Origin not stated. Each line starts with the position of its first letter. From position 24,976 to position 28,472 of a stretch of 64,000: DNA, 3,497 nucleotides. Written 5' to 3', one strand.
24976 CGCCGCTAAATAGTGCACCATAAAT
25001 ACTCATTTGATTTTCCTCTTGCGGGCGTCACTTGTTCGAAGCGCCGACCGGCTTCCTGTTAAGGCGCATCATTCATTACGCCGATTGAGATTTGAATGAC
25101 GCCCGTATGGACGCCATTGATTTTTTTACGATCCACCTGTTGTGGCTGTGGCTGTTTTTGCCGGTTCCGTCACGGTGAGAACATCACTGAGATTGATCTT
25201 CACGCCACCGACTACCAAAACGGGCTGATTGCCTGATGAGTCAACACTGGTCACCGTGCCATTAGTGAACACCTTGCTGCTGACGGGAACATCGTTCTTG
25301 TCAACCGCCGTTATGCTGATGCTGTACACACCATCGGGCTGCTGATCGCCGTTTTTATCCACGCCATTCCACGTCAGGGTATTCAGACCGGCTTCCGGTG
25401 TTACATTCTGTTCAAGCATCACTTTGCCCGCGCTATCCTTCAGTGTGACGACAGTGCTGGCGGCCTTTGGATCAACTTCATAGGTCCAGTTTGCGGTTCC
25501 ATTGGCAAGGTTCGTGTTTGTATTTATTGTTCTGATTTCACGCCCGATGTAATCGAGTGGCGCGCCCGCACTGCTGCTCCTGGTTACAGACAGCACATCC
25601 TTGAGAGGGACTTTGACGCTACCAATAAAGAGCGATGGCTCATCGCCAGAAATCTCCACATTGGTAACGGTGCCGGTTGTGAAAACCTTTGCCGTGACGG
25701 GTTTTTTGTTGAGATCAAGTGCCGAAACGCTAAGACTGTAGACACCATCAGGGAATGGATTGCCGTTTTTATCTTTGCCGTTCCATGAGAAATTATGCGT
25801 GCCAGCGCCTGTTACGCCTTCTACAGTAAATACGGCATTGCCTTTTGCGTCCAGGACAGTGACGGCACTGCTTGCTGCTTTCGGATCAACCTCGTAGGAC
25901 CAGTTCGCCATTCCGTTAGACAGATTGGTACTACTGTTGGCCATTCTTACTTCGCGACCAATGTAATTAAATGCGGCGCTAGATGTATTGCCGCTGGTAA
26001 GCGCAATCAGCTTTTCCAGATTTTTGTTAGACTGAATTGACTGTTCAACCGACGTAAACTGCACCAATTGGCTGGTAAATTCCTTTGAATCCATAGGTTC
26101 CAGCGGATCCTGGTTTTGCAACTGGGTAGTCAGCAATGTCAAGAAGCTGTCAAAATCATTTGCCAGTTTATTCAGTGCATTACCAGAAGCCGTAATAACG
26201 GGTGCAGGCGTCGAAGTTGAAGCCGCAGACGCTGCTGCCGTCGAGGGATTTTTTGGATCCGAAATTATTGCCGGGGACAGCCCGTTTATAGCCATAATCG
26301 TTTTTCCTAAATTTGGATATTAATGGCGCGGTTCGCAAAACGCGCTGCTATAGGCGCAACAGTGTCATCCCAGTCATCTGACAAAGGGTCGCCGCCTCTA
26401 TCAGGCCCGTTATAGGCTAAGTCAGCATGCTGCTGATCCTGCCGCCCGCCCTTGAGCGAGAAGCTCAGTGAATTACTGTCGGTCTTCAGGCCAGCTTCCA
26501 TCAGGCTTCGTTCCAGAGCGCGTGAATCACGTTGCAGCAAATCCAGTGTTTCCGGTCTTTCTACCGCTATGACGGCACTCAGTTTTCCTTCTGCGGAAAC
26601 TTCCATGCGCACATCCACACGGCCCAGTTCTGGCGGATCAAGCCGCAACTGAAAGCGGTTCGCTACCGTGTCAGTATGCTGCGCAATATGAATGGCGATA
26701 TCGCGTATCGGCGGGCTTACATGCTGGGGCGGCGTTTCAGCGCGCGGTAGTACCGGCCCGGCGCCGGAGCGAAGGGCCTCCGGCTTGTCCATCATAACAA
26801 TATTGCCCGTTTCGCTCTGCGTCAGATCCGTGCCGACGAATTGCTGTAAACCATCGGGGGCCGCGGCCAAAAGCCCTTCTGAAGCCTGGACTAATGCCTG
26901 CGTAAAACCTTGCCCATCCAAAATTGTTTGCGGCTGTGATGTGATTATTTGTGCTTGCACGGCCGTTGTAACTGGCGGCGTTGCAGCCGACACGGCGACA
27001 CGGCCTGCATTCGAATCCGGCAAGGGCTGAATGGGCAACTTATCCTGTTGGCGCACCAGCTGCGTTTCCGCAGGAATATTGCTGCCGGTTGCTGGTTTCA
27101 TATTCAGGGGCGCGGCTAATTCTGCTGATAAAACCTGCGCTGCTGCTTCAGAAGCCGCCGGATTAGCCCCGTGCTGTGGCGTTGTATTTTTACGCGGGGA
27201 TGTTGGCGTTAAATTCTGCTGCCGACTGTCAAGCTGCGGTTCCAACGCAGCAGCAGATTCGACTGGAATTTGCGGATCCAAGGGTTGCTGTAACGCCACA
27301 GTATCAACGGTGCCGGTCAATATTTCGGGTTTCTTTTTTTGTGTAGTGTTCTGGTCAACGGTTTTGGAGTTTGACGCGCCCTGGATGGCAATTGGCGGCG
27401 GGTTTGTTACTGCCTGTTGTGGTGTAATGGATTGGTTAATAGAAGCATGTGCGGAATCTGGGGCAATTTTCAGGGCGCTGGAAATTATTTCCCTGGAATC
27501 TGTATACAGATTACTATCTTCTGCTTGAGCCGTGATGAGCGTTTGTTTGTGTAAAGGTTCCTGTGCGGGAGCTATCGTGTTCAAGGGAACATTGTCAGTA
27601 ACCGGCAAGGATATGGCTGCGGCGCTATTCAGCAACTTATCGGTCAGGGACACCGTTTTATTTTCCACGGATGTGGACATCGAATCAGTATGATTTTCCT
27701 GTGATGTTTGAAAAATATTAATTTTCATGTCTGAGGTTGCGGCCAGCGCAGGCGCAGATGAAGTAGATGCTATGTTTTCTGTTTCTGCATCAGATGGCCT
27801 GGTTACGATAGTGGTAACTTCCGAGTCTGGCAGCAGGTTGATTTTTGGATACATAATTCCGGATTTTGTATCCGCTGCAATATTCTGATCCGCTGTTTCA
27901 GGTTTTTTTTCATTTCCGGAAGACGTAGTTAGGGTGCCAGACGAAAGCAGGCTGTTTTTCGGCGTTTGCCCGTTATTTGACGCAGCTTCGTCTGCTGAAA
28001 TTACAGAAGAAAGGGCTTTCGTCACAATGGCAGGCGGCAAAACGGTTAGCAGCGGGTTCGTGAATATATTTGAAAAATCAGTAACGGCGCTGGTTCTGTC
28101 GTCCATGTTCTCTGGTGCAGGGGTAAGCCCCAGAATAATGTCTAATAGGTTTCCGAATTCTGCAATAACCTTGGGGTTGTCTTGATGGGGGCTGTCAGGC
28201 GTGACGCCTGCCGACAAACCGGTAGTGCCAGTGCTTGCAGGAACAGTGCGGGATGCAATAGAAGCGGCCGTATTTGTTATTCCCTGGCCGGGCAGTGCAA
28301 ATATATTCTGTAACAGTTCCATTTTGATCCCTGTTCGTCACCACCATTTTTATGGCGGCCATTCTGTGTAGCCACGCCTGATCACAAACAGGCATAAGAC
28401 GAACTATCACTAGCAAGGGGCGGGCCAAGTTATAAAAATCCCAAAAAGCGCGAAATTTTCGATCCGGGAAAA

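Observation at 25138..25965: Internal tandem duplication doubling the C-terminal domain of FlgD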

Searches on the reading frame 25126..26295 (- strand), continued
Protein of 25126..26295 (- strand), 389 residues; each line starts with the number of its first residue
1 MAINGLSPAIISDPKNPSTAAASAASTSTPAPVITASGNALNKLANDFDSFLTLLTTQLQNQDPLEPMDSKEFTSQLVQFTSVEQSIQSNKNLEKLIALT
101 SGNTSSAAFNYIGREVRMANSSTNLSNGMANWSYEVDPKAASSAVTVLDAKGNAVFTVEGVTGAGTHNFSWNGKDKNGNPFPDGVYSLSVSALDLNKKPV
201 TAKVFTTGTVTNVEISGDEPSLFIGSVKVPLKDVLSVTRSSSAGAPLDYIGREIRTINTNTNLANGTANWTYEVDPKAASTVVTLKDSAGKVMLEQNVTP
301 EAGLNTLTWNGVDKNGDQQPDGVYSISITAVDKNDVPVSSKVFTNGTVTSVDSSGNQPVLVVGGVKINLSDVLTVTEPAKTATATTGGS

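Call 50: find_encoding_contigs(protein=P0005, flank=3000, max_places=1)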
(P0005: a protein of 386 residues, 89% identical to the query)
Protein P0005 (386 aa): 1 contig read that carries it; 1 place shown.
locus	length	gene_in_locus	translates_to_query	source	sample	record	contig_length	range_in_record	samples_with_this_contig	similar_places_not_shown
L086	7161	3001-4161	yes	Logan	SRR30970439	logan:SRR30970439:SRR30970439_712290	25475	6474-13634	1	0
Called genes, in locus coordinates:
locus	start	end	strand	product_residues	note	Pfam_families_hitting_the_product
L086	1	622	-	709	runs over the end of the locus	PF22638:FlgK_D1, PF06429:Flg_bbr_C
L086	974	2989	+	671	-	PF02120:Flg_hook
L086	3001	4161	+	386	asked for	PF03963:FlgD, PF13861:FLgD_tudor (weak), PF13860:FlgD_ig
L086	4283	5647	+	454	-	PF00460:Flg_bb_rod, PF22692:LlgE_F_G_D1, PF07559:FlgE_D2, PF06429:Flg_bbr_C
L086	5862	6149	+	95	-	PF06627:DUF1153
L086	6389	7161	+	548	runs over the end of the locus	PF01514:YscJ_FliF, PF08345:YscJ_FliF_C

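Call 51: find_encoding_contigs(protein=P0010, flank=3000, max_places=1)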
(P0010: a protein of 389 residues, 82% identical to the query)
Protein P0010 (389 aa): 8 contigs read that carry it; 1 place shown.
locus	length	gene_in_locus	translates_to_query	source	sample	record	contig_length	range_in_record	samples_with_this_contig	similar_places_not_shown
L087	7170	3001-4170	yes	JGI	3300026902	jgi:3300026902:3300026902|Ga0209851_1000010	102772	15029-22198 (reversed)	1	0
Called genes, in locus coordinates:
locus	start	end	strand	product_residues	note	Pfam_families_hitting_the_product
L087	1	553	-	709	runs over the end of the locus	PF22638:FlgK_D1, PF06429:Flg_bbr_C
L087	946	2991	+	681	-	PF02120:Flg_hook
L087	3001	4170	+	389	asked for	PF03963:FlgD, PF13585:CHU_C (faint), PF13861:FLgD_tudor (faint), PF13860:FlgD_ig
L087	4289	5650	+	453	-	PF00460:Flg_bb_rod, PF22692:LlgE_F_G_D1, PF07559:FlgE_D2, PF06429:Flg_bbr_C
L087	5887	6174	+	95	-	PF06627:DUF1153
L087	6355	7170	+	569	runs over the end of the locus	PF01514:YscJ_FliF, PF08345:YscJ_FliF_C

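Call 52: find_encoding_contigs(protein=P0004, flank=3000, max_places=1)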
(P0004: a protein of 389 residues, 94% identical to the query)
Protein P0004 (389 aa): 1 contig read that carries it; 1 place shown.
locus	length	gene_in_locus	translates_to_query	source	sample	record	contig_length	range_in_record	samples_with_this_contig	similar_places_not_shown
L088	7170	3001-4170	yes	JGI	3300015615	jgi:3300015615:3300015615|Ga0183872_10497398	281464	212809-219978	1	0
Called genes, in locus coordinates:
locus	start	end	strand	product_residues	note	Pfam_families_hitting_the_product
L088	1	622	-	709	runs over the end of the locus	PF22638:FlgK_D1, PF06429:Flg_bbr_C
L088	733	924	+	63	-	-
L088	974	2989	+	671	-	PF02120:Flg_hook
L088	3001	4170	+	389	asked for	PF03963:FlgD, PF13585:CHU_C (faint), PF13861:FLgD_tudor (weak), PF13860:FlgD_ig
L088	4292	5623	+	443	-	PF00460:Flg_bb_rod, PF22692:LlgE_F_G_D1, PF07559:FlgE_D2, PF06429:Flg_bbr_C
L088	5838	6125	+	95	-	PF06627:DUF1153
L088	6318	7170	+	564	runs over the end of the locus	PF01514:YscJ_FliF, PF08345:YscJ_FliF_C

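Call 55: find_encoding_contigs(protein=P0036, flank=6000, max_places=1)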
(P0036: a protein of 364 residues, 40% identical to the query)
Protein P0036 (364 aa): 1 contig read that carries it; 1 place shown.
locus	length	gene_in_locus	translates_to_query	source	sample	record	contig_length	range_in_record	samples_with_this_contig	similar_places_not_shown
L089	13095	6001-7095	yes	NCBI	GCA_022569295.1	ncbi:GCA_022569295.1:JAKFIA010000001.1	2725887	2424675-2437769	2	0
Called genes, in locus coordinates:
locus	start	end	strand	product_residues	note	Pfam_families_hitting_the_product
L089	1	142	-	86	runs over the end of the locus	PF03869:Arc, PF05509:TraY (weak), PF22513:FitA-like_RHH (weak)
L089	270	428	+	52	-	PF03869:Arc, PF22513:FitA-like_RHH (weak)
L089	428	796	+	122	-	-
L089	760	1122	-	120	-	-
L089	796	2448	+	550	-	PF00239:Resolvase, PF07508:Recombinase, PF13408:Zn_ribbon_recom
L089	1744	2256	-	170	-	-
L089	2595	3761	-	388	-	PF00733:Asn_synthase (weak), PF03054:tRNA_Me_trans, PF20259:tRNA_Me_trans_M, PF20258:tRNA_Me_trans_C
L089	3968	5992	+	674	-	PF02120:Flg_hook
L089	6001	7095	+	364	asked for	PF03963:FlgD, PF13861:FLgD_tudor, PF13860:FlgD_ig, PF13861:FLgD_tudor (weak), PF13860:FlgD_ig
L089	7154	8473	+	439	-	PF00460:Flg_bb_rod, PF22692:LlgE_F_G_D1, PF07559:FlgE_D2, PF06429:Flg_bbr_C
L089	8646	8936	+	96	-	PF06627:DUF1153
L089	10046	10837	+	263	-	PF08345:YscJ_FliF_C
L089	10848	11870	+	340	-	PF03448:MgtE_N (faint), PF14842:FliG_N, PF14841:FliG_M, PF14842:FliG_N (weak), PF01706:FliG_C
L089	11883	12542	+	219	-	PF02108:FliH (weak)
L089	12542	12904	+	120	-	PF01052:FliMN_C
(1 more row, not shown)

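Call 56: search_protein_families(library=pfam, proteins=[L002:7106-8854:+, L004:7160-9346:+, L013:5578-7638:+, L033:7147-9372:+, L014:7022-8869:+, L014:8901-10700:+, L029:6903-9095:+, L076:1438-3657:+, L026:6804-8660:+, L065:2817-4745:+], max_evalue=0.001)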
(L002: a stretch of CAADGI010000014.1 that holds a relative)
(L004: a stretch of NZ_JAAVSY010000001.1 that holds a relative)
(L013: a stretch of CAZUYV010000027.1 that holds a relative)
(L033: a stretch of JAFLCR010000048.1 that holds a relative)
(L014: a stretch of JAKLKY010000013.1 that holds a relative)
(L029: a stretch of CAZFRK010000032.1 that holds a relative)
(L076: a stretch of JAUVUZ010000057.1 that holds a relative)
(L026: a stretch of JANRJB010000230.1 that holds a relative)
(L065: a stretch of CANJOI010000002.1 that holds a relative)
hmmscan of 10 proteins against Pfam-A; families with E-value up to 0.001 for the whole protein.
L002:7106-8854:+ (582 aa): 4 families
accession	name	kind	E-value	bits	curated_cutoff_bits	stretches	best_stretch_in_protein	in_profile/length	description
PF06429.18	Flg_bbr_C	-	9.7e-14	51.1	23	1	539-581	4-46/46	Flagellar basal body rod FlgEFG protein C-terminal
PF00460.25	Flg_bb_rod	-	7.5e-11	42.2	20.7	1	9-37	3-31/31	Flagella basal body rod protein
PF22692.1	LlgE_F_G_D1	-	8.3e-10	39.1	27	1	86-130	2-43/64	Flagellar hook protein FlgE/F/G D1 domain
PF07559.19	FlgE_D2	-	4.4e-07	30.9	22.7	1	397-462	74-141/142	Flagellar basal body protein FlaE D2 domain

L004:7160-9346:+ (728 aa): 4 families
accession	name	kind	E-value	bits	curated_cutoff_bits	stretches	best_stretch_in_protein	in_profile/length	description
PF06429.18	Flg_bbr_C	-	5.3e-15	55.1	23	1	684-725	4-45/46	Flagellar basal body rod FlgEFG protein C-terminal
PF22692.1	LlgE_F_G_D1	-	6.6e-10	39.4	27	1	86-130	2-43/64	Flagellar hook protein FlgE/F/G D1 domain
PF07559.19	FlgE_D2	-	2.4e-07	31.8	22.7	1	209-321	21-114/142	Flagellar basal body protein FlaE D2 domain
PF00460.25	Flg_bb_rod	-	7.2e-06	26.3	20.7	1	10-37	4-31/31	Flagella basal body rod protein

L013:5578-7638:+ (686 aa): 4 families
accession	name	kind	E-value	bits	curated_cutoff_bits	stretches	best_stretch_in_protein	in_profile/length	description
PF06429.18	Flg_bbr_C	-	7.6e-15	54.6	23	1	643-685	4-46/46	Flagellar basal body rod FlgEFG protein C-terminal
PF00460.25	Flg_bb_rod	-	4.9e-12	46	20.7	1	7-37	1-31/31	Flagella basal body rod protein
PF07559.19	FlgE_D2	-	1.1e-09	39.4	22.7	1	496-566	66-141/142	Flagellar basal body protein FlaE D2 domain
PF22692.1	LlgE_F_G_D1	-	8.7e-06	26.2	27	1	86-132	2-43/64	Flagellar hook protein FlgE/F/G D1 domain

L033:7147-9372:+ (741 aa): 4 families
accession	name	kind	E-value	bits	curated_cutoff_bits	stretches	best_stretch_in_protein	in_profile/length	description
PF06429.18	Flg_bbr_C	-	3.9e-16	58.7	23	1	698-741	3-46/46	Flagellar basal body rod FlgEFG protein C-terminal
PF07559.19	FlgE_D2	-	1.6e-15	58.2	22.7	1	489-622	18-141/142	Flagellar basal body protein FlaE D2 domain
PF00460.25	Flg_bb_rod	-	1.7e-11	44.3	20.7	1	7-37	1-31/31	Flagella basal body rod protein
PF22692.1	LlgE_F_G_D1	-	1.9e-09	38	27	1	85-130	1-43/64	Flagellar hook protein FlgE/F/G D1 domain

L014:7022-8869:+ (615 aa): 4 families
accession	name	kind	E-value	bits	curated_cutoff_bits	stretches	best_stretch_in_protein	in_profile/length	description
PF06429.18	Flg_bbr_C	-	9.5e-14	51.1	23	1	571-613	4-46/46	Flagellar basal body rod FlgEFG protein C-terminal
PF07559.19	FlgE_D2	-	2.5e-11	44.7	22.7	1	401-494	45-141/142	Flagellar basal body protein FlaE D2 domain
PF00460.25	Flg_bb_rod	-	6.1e-08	32.9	20.7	1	7-37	1-31/31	Flagella basal body rod protein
PF22692.1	LlgE_F_G_D1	-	0.00042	20.9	27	0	85-113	1-26/64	Flagellar hook protein FlgE/F/G D1 domain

L014:8901-10700:+ (599 aa): 4 families
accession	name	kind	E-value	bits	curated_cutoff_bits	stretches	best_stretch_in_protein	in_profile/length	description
PF06429.18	Flg_bbr_C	-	4.2e-12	45.8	23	1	556-598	4-46/46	Flagellar basal body rod FlgEFG protein C-terminal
PF00460.25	Flg_bb_rod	-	2.9e-11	43.5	20.7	1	9-37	3-31/31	Flagella basal body rod protein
PF22692.1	LlgE_F_G_D1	-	1.8e-09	38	27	1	85-136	1-44/64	Flagellar hook protein FlgE/F/G D1 domain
PF07559.19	FlgE_D2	-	2.3e-07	31.8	22.7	0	414-479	74-141/142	Flagellar basal body protein FlaE D2 domain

L029:6903-9095:+ (730 aa): 4 families
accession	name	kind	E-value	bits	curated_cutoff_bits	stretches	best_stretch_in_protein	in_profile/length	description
PF06429.18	Flg_bbr_C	-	6.4e-17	61.3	23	1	684-727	2-45/46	Flagellar basal body rod FlgEFG protein C-terminal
PF22692.1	LlgE_F_G_D1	-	1.4e-11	44.8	27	1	86-152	2-63/64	Flagellar hook protein FlgE/F/G D1 domain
PF00460.25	Flg_bb_rod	-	2.4e-05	24.6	20.7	1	10-37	4-31/31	Flagella basal body rod protein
PF07559.19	FlgE_D2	-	2.6e-05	25.2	22.7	1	211-364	21-128/142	Flagellar basal body protein FlaE D2 domain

L076:1438-3657:+ (739 aa): 4 families
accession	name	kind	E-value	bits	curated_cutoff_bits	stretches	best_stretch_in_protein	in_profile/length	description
PF06429.18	Flg_bbr_C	-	1.9e-15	56.5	23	1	694-736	3-45/46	Flagellar basal body rod FlgEFG protein C-terminal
PF22692.1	LlgE_F_G_D1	-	1.2e-10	41.8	27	1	86-132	2-43/64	Flagellar hook protein FlgE/F/G D1 domain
PF07559.19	FlgE_D2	-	9.3e-10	39.6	22.7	1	208-338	11-134/142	Flagellar basal body protein FlaE D2 domain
PF00460.25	Flg_bb_rod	-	3.5e-07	30.5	20.7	1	10-37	4-31/31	Flagella basal body rod protein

L026:6804-8660:+ (618 aa): 4 families
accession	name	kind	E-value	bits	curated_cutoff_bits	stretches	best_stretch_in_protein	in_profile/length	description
PF06429.18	Flg_bbr_C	-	1.1e-15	57.3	23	1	573-615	3-45/46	Flagellar basal body rod FlgEFG protein C-terminal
PF07559.19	FlgE_D2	-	5.5e-09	37.1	22.7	1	203-305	9-118/142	Flagellar basal body protein FlaE D2 domain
PF22692.1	LlgE_F_G_D1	-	1.5e-07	31.9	27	1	85-151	1-49/64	Flagellar hook protein FlgE/F/G D1 domain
PF00460.25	Flg_bb_rod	-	7.3e-05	23.1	20.7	1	10-37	4-31/31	Flagella basal body rod protein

L065:2817-4745:+ (642 aa): 4 families
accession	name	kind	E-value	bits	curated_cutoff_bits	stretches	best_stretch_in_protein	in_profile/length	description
PF06429.18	Flg_bbr_C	-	2e-14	53.2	23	1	598-640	4-46/46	Flagellar basal body rod FlgEFG protein C-terminal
PF22692.1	LlgE_F_G_D1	-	9e-08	32.6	27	1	100-177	2-60/64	Flagellar hook protein FlgE/F/G D1 domain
PF00460.25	Flg_bb_rod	-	1e-06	29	20.7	1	24-51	4-31/31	Flagella basal body rod protein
PF07559.19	FlgE_D2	-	1.4e-06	29.2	22.7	1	228-339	24-96/142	Flagellar basal body protein FlaE D2 domain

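Call 58: search_protein_representatives(protein=window:25126-26295:-)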
Query: 389 residues. Proteins with E-value up to 0.001 (for the whole library): 13879; up to 1e-10: 5434; up to 1e-30: 761. The best 150 are listed.
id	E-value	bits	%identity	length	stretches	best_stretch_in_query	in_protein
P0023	3.3e-113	394.9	52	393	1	1-386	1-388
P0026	3.9e-81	289.5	63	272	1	1-240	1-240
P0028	1.7e-75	270.9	62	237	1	23-242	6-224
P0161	8.5e-71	255.5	46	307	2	30-205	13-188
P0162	1.6e-62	228.3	37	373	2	39-241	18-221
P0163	3.8e-61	223.7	36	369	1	26-380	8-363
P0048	8.8e-61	222.5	37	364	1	23-375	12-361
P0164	1.5e-60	221.8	40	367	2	18-240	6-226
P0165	1.2e-59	218.8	35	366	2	19-240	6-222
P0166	5.5e-58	213.3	40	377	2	18-226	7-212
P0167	2.0e-56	208.2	35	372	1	41-376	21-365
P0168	1.1e-55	205.7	36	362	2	32-238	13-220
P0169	2.3e-55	204.7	39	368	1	20-372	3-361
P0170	1.0e-54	202.6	36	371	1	25-377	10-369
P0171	1.0e-54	202.6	38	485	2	39-240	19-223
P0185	4.4e-52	193.9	36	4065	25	167-207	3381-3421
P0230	3.0e-46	174.7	36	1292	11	270-349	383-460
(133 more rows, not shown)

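Call 71: find_encoding_contigs(protein=P0028, flank=6000, max_places=1)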
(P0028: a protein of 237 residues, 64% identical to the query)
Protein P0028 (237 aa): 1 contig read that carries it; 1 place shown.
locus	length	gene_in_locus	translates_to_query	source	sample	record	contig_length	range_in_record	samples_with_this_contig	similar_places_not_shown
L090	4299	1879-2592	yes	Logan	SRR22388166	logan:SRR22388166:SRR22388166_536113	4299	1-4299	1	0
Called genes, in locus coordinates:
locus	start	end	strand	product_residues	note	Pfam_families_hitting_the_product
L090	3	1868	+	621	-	?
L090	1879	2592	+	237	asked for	PF03963:FlgD, PF13860:FlgD_ig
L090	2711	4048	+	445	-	PF00460:Flg_bb_rod, PF22692:LlgE_F_G_D1, PF07559:FlgE_D2, PF06429:Flg_bbr_C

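Call 72: find_encoding_contigs(protein=P0026, flank=6000, max_places=1)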
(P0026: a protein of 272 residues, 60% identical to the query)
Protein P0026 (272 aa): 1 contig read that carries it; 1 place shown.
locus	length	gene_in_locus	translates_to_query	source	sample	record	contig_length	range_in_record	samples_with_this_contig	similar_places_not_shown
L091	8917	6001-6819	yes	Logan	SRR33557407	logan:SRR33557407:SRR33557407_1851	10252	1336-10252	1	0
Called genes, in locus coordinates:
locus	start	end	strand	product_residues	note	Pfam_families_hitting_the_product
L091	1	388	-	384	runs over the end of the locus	PF03054:tRNA_Me_trans, PF20259:tRNA_Me_trans_M, PF20258:tRNA_Me_trans_C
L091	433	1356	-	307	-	PF00700:Flagellin_C (weak)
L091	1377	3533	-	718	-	PF22638:FlgK_D1, PF06429:Flg_bbr_C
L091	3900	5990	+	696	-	PF02120:Flg_hook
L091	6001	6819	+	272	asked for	PF03963:FlgD, PF13861:FLgD_tudor (weak), PF13860:FlgD_ig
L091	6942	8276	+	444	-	PF00460:Flg_bb_rod, PF22692:LlgE_F_G_D1 (weak), PF07559:FlgE_D2, PF06429:Flg_bbr_C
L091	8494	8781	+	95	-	PF06627:DUF1153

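Call 73: find_encoding_contigs(protein=P0022, flank=6000, max_places=1)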
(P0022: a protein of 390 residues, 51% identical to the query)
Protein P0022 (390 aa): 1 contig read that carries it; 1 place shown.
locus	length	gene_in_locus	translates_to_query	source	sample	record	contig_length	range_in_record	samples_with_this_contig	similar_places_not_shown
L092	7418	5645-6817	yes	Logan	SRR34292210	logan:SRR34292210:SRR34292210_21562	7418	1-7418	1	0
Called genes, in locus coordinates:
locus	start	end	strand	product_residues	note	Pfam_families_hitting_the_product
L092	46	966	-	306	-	PF00669:Flagellin_N (weak)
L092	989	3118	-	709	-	PF22638:FlgK_D1, PF06429:Flg_bbr_C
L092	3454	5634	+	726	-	PF02120:Flg_hook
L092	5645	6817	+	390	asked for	PF03963:FlgD, PF13585:CHU_C (faint), PF13861:FLgD_tudor (faint), PF13860:FlgD_ig, PF10029:DUF2271 (faint), PF13860:FlgD_ig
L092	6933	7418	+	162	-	?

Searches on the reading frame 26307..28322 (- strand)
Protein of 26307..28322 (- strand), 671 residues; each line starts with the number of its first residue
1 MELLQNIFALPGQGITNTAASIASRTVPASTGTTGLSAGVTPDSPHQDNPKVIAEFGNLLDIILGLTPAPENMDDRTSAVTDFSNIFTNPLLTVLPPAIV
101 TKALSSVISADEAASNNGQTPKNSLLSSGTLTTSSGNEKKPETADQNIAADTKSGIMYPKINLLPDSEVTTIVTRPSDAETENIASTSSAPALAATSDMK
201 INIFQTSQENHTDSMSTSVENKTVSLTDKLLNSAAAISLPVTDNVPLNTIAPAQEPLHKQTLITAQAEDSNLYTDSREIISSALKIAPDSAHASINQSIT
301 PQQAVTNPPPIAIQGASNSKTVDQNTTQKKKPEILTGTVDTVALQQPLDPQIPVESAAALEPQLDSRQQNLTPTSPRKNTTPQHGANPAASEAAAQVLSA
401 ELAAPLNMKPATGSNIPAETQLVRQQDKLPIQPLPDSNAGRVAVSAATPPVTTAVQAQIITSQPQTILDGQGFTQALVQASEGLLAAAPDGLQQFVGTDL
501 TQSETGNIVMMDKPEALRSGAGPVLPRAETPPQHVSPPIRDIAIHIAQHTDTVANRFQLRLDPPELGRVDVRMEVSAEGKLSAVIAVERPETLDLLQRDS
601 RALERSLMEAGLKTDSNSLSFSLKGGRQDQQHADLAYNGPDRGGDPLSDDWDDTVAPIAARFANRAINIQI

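Call 4: search_protein_families(library=pfam, proteins=[window:26307-28322:-], max_evalue=0.1)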
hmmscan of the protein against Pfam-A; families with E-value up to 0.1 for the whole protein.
window:26307-28322:- (671 aa): 1 family
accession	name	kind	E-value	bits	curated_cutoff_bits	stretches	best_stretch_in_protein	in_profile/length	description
PF02120.21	Flg_hook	-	2.3e-15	56.6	29.8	1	550-628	8-83/85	Flagellar hook-length control protein FliK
